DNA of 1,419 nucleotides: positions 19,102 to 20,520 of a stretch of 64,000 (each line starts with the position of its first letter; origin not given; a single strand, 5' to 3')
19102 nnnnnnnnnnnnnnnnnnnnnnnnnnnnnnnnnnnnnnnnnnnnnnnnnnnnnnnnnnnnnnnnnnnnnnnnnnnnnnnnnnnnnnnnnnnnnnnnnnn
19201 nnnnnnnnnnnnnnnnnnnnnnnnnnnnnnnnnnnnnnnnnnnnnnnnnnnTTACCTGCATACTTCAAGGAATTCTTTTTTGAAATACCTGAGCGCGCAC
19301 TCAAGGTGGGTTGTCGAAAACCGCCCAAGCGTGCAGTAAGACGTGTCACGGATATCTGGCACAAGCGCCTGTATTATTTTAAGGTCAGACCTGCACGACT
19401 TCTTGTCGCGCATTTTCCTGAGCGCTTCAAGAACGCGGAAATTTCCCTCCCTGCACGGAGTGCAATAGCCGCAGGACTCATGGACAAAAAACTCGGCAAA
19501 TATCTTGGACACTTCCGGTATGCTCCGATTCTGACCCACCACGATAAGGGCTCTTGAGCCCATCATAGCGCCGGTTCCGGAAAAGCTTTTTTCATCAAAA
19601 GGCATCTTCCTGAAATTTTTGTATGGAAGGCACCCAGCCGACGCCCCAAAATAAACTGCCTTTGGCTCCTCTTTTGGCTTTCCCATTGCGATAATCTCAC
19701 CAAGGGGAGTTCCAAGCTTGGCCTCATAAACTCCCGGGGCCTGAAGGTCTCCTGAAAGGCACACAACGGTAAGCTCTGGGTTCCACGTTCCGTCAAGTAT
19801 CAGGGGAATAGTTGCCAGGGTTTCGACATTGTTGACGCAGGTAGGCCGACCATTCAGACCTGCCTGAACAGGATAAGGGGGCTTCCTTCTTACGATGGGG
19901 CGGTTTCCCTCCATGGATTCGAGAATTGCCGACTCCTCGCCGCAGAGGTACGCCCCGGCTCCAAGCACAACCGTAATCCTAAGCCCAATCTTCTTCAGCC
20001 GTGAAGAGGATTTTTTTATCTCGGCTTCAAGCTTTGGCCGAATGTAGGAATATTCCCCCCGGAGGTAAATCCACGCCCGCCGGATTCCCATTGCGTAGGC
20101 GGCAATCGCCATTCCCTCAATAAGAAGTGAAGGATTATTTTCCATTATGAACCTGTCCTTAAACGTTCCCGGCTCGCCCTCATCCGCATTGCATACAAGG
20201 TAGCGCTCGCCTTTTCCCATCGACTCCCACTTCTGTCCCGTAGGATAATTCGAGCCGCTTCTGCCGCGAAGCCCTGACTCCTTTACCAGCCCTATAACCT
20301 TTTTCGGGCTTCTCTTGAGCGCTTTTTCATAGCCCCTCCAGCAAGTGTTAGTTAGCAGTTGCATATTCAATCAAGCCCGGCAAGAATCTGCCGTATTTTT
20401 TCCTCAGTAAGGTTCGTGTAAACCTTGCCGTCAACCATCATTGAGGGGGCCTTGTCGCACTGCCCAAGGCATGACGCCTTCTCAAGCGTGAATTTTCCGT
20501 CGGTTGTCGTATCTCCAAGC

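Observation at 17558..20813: HydABC-type (NuoE/NuoF-like plus [FeFe] HydA) hydrogenase operon in an archaeal context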

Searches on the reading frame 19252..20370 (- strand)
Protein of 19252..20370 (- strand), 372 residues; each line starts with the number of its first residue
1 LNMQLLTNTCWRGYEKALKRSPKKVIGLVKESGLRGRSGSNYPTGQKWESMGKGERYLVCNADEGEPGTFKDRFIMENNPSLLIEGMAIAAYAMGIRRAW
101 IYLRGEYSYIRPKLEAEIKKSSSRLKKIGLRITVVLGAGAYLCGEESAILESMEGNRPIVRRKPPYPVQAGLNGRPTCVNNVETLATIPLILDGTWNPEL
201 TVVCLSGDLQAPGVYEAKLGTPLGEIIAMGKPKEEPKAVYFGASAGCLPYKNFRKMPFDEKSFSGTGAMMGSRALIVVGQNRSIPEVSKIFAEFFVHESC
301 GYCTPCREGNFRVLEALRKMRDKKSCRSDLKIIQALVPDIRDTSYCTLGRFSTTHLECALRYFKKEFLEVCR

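Call 4: search_protein_families(library=pfam, proteins=[window:19252-20370:-], max_evalue=0.01)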
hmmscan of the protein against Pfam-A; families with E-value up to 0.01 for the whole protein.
window:19252-20370:- (372 aa): 3 families
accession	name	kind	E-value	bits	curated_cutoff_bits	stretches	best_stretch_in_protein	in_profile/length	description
PF01512.22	Complex1_51K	-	3.5e-42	144.3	31.2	1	29-189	1-149/150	Nuo51 FMN-binding domain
PF10589.14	NADH_4Fe-4S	-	1.4e-20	73.4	23.5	1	287-368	2-83/85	NADH-ubiquinone oxidoreductase-F iron-sulfur binding region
PF10531.15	SLBB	-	0.00012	22.3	27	1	202-229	1-28/55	SLBB domain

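Call 5: search_protein_families(library=ncbifam, proteins=[window:19252-20370:-], max_evalue=0.01)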
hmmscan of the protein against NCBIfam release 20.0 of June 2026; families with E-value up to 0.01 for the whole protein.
window:19252-20370:- (372 aa): 6 families
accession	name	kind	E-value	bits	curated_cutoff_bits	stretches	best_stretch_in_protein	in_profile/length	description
TIGR01959.1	nuoF_fam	equivalog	5.6e-99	331.3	558.65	1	9-368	21-407/410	NADH-quinone oxidoreductase subunit NuoF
NF010120.0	PRK13596.1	equivalog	2.2e-76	257.1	389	1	9-367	27-413/433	NADH-quinone oxidoreductase subunit NuoF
NF008436.0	PRK11278.1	equivalog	5e-69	233.3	749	1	10-367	35-422/448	NADH-quinone oxidoreductase subunit NuoF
NF003454.1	PRK05035.1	equivalog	1.4e-10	40.3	345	1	16-239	117-327/556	electron transport complex subunit RsxC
TIGR01945.1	rnfC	subfamily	2.1e-10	39.7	245.95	1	16-239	115-324/435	RnfABCDGE type electron transport complex subunit C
TIGR04481.1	PR_assoc_PrdC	equivalog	7.9e-09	34.8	490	1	23-191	74-225/425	proline reductase-associated electron transfer protein PrdC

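Call 25: search_solved_structures(query=window:19252-20370:-, show_alignments=4, max_evalue=1e-20)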
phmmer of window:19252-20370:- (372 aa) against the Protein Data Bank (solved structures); distinct sequences matched with E-value up to 1e-20: 61 (the best 60 are shown).
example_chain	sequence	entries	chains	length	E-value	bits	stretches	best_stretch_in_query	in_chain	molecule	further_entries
9n5u_B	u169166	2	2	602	2e-76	260.5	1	12-368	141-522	NfnB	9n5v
9bov_B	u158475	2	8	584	1.2e-75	257.9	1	13-369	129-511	NADH dehydrogenase (Quinone)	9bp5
6q9c_B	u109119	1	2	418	9.8e-75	254.9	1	10-367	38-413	NADH-quinone oxidoreductase subunit F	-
7q5y_C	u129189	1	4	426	1e-74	254.8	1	10-367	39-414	NADH-quinone oxidoreductase subunit F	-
6hl2_B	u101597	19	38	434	1.1e-74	254.7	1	10-367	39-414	NADH-quinone oxidoreductase subunit F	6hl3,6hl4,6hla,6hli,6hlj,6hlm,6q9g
2fug_1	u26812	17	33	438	1.3e-74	254.5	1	16-372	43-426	NADH-quinone oxidoreductase chain 1 | NADH-QUINONE OXIDOREDUCTASE SUBUNIT 1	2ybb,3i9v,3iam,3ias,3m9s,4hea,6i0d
6q9k_B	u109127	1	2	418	2.4e-74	253.6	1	10-367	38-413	NADH-quinone oxidoreductase subunit F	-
6r7p_B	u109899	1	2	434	2.8e-74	253.4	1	10-367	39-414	NADH-quinone oxidoreductase subunit F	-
7p5h_B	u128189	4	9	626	3.6e-74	253.1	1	15-368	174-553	Fe-hydrogenase, subunit beta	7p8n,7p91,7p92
9fii_B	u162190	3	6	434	4.1e-74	252.8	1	10-367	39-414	NADH-quinone oxidoreductase subunit F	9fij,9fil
9fdj_B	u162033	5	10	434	1.1e-73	251.4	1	10-367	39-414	NADH-quinone oxidoreductase subunit F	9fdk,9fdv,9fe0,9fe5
9fe7_B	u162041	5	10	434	1.9e-73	250.6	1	10-367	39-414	NADH-quinone oxidoreductase subunit F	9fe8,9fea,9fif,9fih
7t2r_B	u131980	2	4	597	6.5e-73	248.9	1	17-368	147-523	NiFe hydrogenase subunit B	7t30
8oh5_B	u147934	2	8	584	1.9e-71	244.1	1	8-367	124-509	NAD-reducing hydrogenase subunit HoxF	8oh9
7q4w_B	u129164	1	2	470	4.5e-70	239.6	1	15-367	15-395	Iron hydrogenase HydB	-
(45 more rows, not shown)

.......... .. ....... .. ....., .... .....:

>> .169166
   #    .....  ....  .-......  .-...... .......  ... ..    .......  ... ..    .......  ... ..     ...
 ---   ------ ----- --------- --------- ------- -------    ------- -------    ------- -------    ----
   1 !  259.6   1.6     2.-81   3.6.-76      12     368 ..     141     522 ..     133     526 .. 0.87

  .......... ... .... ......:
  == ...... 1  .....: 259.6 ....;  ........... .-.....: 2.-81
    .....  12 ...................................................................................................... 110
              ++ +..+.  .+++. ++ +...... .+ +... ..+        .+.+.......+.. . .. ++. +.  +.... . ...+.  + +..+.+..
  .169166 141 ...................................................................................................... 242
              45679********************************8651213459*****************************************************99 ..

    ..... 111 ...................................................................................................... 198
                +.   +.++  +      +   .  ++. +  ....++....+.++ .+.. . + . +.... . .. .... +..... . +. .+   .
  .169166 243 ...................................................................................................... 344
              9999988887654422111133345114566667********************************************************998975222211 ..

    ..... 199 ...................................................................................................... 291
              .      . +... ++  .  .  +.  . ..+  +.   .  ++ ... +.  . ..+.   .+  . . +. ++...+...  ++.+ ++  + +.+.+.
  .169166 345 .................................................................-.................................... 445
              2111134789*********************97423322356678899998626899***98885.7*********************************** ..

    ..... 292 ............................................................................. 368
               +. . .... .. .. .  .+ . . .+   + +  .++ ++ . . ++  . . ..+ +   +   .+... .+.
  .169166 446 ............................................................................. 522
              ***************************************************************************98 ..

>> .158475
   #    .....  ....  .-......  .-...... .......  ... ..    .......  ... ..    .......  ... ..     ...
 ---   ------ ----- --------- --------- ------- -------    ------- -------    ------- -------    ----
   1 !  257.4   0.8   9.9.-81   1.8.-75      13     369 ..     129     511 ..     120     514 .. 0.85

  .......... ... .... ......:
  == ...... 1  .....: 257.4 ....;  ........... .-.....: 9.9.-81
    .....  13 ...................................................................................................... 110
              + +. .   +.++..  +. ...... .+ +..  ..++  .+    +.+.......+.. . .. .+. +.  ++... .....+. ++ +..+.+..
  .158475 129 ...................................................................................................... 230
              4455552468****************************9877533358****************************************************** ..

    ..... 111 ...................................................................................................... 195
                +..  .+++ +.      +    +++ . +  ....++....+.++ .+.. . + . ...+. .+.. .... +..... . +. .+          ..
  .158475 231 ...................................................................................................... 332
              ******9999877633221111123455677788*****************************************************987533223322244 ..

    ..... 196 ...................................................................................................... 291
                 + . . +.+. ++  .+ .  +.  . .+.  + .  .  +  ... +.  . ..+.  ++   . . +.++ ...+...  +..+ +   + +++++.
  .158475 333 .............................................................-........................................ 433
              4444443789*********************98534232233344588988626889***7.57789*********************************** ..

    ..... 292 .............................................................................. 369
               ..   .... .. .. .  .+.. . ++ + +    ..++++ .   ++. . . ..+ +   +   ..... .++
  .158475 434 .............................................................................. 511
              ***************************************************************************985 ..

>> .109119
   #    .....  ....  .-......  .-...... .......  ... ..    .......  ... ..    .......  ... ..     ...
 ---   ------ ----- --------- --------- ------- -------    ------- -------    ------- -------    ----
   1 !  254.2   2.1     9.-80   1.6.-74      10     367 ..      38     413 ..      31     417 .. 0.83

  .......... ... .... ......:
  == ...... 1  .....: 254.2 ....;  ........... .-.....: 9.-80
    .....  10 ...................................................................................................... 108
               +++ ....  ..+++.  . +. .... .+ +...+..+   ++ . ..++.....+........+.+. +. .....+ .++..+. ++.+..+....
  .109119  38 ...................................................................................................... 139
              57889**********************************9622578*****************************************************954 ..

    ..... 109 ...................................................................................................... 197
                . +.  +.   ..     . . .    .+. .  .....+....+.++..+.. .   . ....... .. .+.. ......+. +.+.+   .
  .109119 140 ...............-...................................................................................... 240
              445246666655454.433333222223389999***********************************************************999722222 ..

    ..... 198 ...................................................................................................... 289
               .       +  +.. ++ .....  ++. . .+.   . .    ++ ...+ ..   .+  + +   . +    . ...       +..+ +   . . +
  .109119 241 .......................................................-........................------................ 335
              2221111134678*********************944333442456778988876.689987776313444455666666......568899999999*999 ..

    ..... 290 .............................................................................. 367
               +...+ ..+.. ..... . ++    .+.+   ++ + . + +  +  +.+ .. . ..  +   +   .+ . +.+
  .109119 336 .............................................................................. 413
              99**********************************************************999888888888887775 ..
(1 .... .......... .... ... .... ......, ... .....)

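Call 28: find_homologous_proteins(query=window:19252-20370:-)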
Query window:19252-20370:- (372 aa): 8000 proteins with E <= 0.001 among 8000 candidates; the best 120 are listed.
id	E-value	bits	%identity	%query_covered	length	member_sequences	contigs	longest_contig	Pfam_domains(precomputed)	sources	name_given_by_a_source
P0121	2.1e-251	851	100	99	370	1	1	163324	PF10589.15,PF01512.23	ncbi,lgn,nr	ncbi:MAG: NADH-quinone oxidoreductase subunit F [Candidatus Aenigmarchaeota archaeon]|nr:NADH-quinon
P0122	3.4e-165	567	65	99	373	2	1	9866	PF10531.16,PF10589.15,PF01512.23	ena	-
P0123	1.0e-163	563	64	100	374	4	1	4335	PF10531.16,PF10589.15,PF01512.23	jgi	-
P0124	1.9e-162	558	64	100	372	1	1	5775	PF10589.15,PF01512.23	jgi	-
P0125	5.9e-160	550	63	100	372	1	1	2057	PF10531.16,PF10589.15,PF01512.23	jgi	-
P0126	2.1e-158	545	61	100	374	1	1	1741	PF10589.15,PF01512.23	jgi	jgi:NADH:ubiquinone oxidoreductase subunit F (NADH-binding)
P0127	2.9e-158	545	63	99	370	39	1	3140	PF10589.15,PF01512.23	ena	-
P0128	8.6e-158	543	64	98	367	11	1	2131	PF10589.15,PF01512.23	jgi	-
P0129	1.1e-157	543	63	98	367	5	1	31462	PF10589.15,PF01512.23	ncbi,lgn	-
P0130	9.4e-155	533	63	99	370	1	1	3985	PF10589.15,PF01512.23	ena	-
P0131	1.6e-154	532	63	98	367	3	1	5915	PF10589.15,PF01512.23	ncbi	-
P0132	4.2e-152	524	62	99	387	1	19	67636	PF10589.15,PF01512.23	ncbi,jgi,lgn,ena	jgi:NADH-quinone oxidoreductase subunit F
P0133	1.7e-151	522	62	99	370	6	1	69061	PF10589.15,PF01512.23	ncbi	-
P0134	1.3e-149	516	61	99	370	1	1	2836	PF10589.15,PF01512.23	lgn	-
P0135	5.9e-146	504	58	98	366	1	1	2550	PF10589.15,PF01512.23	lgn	-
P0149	3.0e-114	400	50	99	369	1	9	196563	PF10589.15,PF01512.23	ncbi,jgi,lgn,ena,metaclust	metaclust:\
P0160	1.5e-111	391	49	99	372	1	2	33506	PF10589.15,PF01512.23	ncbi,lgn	-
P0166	3.1e-110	387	49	98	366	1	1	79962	PF10531.16,PF10589.15,PF01512.23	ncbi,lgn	-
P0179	1.1e-108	381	47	99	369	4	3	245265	PF10589.15,PF01512.23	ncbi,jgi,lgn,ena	-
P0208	5.0e-105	369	48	88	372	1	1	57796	PF10531.16,PF10589.15,PF01512.23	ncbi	ncbi:MAG: NADH-ubiquinone oxidoreductase-F iron-sulfur binding region domain-containing protein [Pse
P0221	5.1e-104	366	47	98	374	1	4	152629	PF10531.16,PF10589.15,PF01512.23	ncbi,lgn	-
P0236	6.0e-102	359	47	99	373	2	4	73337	PF10589.15,PF01512.23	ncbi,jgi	-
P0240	1.0e-101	359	47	98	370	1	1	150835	PF10531.16,PF10589.15,PF01512.23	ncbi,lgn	-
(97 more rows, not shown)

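Call 44: find_related_loci(query=A1, collection=genome_contigs, flank=5000)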
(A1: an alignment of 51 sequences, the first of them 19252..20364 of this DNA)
Query A1 (370 aa) in genome_contigs; peptide patterns used: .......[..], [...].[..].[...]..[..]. (x = any residue, [..] = any of these).
600 stretches matched a pattern (row limit reached: there are more); 599 encode a relative of the query (tblastn E <= 1e-3); the best 80 are kept; 80 distinct loci.
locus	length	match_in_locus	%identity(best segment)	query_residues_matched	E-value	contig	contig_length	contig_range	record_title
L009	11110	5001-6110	62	1-370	1e-156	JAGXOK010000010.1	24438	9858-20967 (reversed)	Candidatus Aenigmarchaeota archaeon LH_S6 NODE_10_length_24438_cov_47.337981, whole genome shotgun sequence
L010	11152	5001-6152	40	9-366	1e-83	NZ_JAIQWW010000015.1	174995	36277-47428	Phyllobacterium chamaecytisi strain KW56 15, whole genome shotgun sequence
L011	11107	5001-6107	41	13-367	2e-83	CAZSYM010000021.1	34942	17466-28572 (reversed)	MAG TPA_asm: uncultured Melioribacteraceae bacterium isolate binchicken_co291_87 genome assembly, contig: NODE_169_lengt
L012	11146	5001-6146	41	9-370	6e-83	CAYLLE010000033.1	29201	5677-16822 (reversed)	MAG TPA_asm: uncultured Spirochaetales bacterium isolate SRP252850_co1_158 genome assembly, contig: NODE_2732_length_292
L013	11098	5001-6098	40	9-358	2e-81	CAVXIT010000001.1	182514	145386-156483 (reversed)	MAG: uncultured Acidimicrobiia bacterium isolate MFD09206.bin.1.94 genome assembly, contig: contig_11085, whole genome s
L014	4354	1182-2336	40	4-365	3e-80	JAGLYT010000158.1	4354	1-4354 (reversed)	MAG: bacterium isolate RS_13_36 ZL320.bin.36.fa_158, whole genome shotgun sequence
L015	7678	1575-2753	38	1-365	7e-80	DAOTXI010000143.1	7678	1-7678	MAG TPA_asm: Anaerolineales bacterium isolate H21_244 k133_532517, whole genome shotgun sequence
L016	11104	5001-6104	41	13-365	1e-79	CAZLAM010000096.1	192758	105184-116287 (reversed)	MAG TPA_asm: uncultured Eubacteriales bacterium isolate binchicken_co255_92 genome assembly, contig: k141_2245805, whole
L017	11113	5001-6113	43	20-365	1e-79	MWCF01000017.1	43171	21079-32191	MAG: Elusimicrobia bacterium ADurb.Bin231 BWY26_contig000017, whole genome shotgun sequence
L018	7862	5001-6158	38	4-365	6e-79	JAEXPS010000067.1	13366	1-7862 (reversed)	MAG: Actinomycetes bacterium isolate OH_HBrB_196 k127_1931633, whole genome shotgun sequence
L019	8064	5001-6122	39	9-365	7e-79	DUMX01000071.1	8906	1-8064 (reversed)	MAG TPA_asm: Gelria sp. isolate AS05jafATM_10 16881_AS05, whole genome shotgun sequence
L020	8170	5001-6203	40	6-367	2e-78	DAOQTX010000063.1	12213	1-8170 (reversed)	MAG TPA_asm: Bacteroidia bacterium isolate AMR_MDS_1129 NODE_5884_length_12213_cov_6.435022, whole genome shotgun sequen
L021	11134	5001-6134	37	14-367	1e-78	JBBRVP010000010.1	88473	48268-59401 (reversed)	MAG: Jiangellales bacterium isolate La3_metabat2.200 La3_metabat2.200_K_409933_L_88473_cov_36.2223, whole genome shotgun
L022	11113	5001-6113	38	13-366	2e-78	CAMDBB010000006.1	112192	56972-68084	MAG: Bifidobacterium breve isolate MH-09jul19-319 genome assembly, contig: MH-09jul19-C284, whole genome shotgun sequenc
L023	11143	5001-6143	38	14-370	4e-78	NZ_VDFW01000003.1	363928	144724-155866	Amycolatopsis alkalitolerans strain SYSUP0005 Amycolatopsis_sp.strain_SYSUP0005_Contig3, whole genome shotgun sequence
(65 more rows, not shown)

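Call 90: list_cluster_members(proteins=[P0208, P0149, P0166, P0179, P0221, P0240, P0133, P0129, P0160, P0236])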
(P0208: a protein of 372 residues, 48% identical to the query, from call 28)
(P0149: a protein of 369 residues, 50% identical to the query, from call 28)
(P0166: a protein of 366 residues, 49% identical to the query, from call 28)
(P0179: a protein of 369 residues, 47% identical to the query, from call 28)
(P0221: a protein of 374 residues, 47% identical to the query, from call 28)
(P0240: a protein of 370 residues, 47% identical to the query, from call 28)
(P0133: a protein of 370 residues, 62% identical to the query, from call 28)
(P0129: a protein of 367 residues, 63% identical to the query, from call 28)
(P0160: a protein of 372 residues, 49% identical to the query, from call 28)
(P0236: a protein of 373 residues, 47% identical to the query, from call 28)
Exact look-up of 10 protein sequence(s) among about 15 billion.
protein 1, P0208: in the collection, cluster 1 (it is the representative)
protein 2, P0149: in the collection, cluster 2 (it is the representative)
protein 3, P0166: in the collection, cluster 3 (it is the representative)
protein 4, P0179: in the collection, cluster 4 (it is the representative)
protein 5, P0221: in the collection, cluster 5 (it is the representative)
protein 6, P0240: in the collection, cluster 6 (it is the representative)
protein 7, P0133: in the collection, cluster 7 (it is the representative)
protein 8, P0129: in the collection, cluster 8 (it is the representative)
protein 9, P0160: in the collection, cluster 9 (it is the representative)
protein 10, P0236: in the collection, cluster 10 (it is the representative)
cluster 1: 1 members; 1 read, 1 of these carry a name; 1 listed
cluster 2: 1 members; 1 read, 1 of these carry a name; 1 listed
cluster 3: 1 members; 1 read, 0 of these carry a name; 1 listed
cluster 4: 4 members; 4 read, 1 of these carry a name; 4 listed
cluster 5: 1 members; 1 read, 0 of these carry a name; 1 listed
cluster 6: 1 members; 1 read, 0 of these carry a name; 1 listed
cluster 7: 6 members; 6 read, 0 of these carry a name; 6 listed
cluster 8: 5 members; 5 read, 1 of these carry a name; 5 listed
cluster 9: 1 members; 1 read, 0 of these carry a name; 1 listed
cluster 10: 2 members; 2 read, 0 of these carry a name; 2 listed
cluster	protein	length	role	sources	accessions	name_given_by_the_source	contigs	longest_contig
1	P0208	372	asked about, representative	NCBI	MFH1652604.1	MAG: NADH-ubiquinone oxidoreductase-F iron-sulfur binding region domain-containing ...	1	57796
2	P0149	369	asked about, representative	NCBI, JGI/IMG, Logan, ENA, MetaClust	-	\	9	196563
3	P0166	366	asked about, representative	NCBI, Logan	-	-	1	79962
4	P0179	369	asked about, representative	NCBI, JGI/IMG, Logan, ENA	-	-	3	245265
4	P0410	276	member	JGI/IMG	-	NADH-quinone oxidoreductase subunit F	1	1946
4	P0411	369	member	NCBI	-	-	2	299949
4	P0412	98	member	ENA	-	-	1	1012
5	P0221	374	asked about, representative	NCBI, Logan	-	-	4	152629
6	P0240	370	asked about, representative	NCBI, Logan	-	-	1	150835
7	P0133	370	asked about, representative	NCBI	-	-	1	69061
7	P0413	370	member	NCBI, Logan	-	-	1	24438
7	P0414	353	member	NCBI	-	-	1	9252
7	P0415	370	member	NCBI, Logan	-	-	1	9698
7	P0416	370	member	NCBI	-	-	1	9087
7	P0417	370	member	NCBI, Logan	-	-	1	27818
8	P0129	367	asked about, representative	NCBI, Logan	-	-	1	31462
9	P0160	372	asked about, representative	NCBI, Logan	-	-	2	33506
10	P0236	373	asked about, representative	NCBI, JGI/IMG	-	-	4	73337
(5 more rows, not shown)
